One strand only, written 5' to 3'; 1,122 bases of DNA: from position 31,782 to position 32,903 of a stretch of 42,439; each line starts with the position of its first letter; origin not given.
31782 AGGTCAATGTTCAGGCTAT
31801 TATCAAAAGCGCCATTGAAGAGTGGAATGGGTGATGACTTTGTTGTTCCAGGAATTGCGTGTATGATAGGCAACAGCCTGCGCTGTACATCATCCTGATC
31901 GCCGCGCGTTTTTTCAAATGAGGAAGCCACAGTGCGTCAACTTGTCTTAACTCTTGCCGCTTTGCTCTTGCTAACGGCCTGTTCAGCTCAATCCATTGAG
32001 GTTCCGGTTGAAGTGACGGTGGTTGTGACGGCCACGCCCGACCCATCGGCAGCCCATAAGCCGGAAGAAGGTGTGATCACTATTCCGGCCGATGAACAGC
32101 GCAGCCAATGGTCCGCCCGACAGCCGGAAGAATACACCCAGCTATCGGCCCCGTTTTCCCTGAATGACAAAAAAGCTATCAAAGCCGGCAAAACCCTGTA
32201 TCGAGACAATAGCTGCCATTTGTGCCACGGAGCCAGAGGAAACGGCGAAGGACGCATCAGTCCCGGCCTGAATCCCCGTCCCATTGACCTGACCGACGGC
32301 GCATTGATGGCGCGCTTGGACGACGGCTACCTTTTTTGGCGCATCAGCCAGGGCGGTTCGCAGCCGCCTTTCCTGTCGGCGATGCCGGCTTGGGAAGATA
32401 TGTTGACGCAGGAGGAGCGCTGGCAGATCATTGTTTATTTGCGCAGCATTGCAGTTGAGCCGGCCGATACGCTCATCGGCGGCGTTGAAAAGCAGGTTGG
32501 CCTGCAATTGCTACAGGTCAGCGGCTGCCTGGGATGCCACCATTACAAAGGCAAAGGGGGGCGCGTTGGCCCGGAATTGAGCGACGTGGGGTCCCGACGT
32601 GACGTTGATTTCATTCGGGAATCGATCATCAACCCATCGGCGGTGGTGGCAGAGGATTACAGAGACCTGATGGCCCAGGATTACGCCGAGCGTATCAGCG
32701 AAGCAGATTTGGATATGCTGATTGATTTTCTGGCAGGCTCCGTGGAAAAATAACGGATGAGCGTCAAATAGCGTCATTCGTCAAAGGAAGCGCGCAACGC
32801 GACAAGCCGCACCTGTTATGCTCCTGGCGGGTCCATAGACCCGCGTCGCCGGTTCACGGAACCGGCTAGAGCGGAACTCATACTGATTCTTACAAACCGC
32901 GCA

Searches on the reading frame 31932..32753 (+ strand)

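Call 3: search_protein_families(library=pfam, proteins=[window:31932-32753:+], max_evalue=0.01)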
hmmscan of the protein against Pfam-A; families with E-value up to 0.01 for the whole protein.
window:31932-32753:+ (273 aa): 2 families
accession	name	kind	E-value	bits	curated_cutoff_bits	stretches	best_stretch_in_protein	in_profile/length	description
PF00034.26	Cytochrom_C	-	2.7e-16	61.1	21.3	2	83-173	1-89/90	Cytochrome c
PF13442.11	Cytochrome_CBB3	-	6.5e-15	55.7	27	1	82-170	2-68/68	Cytochrome C oxidase, cbb3-type, subunit III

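Call 4: search_protein_families(library=ncbifam, proteins=[window:31932-32753:+], max_evalue=0.01)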
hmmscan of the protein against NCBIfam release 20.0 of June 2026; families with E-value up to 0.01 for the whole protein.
window:31932-32753:+ (273 aa): 13 families
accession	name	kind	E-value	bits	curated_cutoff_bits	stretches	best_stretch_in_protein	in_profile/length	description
TIGR02603.1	CxxCH_TIGR02603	domain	1.4e-13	51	68.15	1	197-245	12-60/134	putative heme-binding domain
TIGR04494.1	c550_PedF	equivalog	3.1e-11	43.3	122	1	71-174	39-131/133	cytochrome c-550 PedF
TIGR04485.1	thiosulf_SoxX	equivalog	7.1e-11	42.7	61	1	198-268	4-76/78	sulfur oxidation c-type cytochrome SoxX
NF011054.0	PRK14486.1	equivalog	1.1e-10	41.5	447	1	68-173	201-290/294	putative bifunctional cbb3-type cytochrome c oxidase subunit II/cytochrome c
NF033864.1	cytochrome579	equivalog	5.4e-10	39.3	280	1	71-186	38-152/179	cytochrome 579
NF045774.1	cytochro_C551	exception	2e-08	34.2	118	1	193-236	45-86/110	cytochrome c551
NF050122.1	bc1_QcrC_actin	exception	8.2e-08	31.8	200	1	78-111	36-67/253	cytochrome bc1 complex diheme cytochrome c subunit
TIGR00782.1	ccoP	equivalog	8.7e-08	31.8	179.95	1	148-211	167-226/285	cytochrome-c oxidase, cbb3-type subunit III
NF045773.1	cytochro_C550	exception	4e-07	30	125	1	196-237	57-97/118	cytochrome c550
TIGR03872.1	cytochrome_MoxG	equivalog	5.4e-07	29.8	147.8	1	77-179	38-127/133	cytochrome c(L), periplasmic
NF040971.1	cytc_ExtS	equivalog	1.1e-05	24.9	100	0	185-239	76-130/262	selenite/tellurite reduction operon c-type cytochrome lipoprotein ExtS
TIGR00781.1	ccoO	equivalog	0.0032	17.2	200.65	0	209-242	99-132/232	cytochrome-c oxidase, cbb3-type subunit II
NF011055.0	PRK14487.1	subfamily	0.006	16.1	218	0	210-241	106-137/212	cbb3-type cytochrome c oxidase subunit II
